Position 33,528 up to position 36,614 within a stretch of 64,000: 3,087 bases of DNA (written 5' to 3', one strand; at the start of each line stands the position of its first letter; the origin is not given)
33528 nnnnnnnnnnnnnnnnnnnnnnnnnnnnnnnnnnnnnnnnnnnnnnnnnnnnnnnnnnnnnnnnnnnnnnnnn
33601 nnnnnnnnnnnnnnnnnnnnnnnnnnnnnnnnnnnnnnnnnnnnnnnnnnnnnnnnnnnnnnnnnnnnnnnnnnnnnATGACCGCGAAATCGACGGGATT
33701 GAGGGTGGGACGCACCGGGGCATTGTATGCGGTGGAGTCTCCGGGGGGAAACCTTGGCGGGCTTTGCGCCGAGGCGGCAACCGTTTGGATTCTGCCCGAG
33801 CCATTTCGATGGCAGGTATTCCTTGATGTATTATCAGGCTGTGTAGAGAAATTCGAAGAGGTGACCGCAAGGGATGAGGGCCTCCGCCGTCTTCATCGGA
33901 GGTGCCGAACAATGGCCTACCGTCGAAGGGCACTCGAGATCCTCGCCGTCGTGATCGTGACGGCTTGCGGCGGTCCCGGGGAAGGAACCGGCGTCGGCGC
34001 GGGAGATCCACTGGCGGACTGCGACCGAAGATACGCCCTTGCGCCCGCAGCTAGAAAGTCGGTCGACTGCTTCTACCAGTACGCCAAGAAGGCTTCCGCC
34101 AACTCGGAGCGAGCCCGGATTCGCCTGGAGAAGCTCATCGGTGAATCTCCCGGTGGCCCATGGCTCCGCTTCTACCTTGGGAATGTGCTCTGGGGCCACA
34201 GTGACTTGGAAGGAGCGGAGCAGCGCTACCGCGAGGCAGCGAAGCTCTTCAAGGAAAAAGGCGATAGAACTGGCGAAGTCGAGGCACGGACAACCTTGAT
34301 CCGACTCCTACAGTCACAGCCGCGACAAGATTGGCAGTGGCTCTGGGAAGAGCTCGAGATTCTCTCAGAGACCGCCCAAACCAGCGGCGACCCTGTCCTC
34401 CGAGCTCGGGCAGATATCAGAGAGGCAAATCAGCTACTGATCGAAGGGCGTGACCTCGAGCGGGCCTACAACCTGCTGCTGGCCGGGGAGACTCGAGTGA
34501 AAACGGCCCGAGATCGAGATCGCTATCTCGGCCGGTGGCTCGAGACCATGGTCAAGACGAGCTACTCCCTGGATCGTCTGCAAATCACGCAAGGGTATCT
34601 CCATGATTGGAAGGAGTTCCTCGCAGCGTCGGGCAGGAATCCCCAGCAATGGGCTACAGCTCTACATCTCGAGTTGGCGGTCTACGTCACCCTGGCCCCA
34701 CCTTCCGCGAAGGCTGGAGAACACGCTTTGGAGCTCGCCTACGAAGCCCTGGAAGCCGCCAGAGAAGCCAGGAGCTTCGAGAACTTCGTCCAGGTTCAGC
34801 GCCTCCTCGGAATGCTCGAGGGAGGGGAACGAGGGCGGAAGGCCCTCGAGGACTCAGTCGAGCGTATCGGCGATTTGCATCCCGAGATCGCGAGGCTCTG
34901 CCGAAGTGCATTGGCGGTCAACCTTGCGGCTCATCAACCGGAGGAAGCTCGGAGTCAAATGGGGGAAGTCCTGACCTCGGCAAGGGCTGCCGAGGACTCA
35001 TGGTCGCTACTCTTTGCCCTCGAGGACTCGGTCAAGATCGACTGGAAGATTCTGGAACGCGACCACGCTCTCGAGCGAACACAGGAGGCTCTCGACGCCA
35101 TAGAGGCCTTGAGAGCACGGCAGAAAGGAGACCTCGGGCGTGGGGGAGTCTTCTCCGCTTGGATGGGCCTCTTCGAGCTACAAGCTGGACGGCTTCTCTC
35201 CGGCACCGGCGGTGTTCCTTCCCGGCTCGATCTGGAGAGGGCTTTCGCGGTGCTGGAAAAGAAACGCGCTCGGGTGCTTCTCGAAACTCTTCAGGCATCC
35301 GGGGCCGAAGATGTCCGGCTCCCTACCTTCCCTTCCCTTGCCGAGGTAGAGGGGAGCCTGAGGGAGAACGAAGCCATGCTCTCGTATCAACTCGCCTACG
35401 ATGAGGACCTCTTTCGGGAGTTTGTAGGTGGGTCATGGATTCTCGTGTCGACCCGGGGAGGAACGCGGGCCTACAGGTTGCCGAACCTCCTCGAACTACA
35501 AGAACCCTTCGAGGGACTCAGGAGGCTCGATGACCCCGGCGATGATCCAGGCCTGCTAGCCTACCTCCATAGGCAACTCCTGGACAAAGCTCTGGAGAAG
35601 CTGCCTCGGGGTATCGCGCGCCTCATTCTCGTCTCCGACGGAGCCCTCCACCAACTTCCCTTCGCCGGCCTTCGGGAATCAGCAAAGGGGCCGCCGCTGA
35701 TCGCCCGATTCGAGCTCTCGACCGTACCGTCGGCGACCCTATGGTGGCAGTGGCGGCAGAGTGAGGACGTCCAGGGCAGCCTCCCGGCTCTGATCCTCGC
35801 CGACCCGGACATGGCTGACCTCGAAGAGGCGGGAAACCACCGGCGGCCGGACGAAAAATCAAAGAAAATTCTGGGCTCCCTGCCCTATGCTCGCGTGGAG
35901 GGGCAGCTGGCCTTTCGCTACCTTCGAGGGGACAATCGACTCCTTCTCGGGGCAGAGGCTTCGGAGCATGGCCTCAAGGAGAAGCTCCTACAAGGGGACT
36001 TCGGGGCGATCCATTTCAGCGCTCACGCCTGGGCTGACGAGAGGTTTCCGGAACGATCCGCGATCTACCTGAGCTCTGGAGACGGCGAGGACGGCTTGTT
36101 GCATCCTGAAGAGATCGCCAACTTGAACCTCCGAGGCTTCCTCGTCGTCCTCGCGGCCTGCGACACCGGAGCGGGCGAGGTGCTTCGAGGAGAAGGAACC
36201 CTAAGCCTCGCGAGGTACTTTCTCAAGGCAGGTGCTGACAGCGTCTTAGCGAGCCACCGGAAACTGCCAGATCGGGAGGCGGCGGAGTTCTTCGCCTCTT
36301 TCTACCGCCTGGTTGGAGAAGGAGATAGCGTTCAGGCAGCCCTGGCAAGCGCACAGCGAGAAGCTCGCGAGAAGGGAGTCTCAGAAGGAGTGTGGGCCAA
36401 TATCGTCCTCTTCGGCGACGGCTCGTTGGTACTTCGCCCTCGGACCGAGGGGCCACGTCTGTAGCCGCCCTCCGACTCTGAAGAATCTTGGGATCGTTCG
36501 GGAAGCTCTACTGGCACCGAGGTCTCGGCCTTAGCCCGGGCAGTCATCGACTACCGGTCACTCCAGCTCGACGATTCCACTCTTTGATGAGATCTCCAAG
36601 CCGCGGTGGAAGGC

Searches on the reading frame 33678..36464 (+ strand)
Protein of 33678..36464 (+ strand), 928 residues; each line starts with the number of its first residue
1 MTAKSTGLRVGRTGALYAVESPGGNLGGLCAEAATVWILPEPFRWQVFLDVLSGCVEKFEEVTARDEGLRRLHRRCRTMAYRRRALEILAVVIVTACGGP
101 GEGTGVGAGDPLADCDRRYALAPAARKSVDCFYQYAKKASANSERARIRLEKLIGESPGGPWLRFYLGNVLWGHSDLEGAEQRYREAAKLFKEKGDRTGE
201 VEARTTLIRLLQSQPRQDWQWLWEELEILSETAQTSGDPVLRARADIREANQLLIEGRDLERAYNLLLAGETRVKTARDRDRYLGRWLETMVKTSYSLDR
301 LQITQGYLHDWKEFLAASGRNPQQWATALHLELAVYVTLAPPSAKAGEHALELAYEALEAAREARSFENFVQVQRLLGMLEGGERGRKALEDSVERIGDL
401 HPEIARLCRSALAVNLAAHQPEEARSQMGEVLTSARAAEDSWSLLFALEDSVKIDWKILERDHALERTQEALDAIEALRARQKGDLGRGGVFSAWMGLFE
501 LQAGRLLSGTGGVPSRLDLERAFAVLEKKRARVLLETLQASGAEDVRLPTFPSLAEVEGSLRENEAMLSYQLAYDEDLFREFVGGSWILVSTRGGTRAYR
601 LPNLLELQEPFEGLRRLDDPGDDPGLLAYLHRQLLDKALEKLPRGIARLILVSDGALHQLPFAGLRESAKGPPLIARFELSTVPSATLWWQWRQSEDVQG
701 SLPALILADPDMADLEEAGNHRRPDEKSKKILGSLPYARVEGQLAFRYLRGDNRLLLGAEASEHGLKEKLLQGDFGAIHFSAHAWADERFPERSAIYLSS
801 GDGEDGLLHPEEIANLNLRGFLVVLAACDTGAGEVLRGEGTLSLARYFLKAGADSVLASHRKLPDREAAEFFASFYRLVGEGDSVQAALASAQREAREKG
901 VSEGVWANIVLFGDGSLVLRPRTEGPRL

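Call 51: search_protein_families(library=pfam, proteins=[window:33678-36464:+], max_evalue=0.001)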
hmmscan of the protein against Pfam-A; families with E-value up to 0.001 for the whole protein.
window:33678-36464:+ (928 aa): 1 family
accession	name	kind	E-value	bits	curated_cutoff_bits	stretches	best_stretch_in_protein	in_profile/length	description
PF12770.12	CHAT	-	5.9e-50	170.8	24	1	629-914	6-289/289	CHAT domain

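Call 64: search_protein_families(library=ncbifam, proteins=[window:33678-36464:+], max_evalue=0.001)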
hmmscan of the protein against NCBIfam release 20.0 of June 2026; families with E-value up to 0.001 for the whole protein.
window:33678-36464:+ (928 aa): 0 families

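Call 76: search_protein_families(library=padloc, proteins=[window:33678-36464:+], max_evalue=0.00001)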
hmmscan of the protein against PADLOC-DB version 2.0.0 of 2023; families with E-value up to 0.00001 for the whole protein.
window:33678-36464:+ (928 aa): 0 families
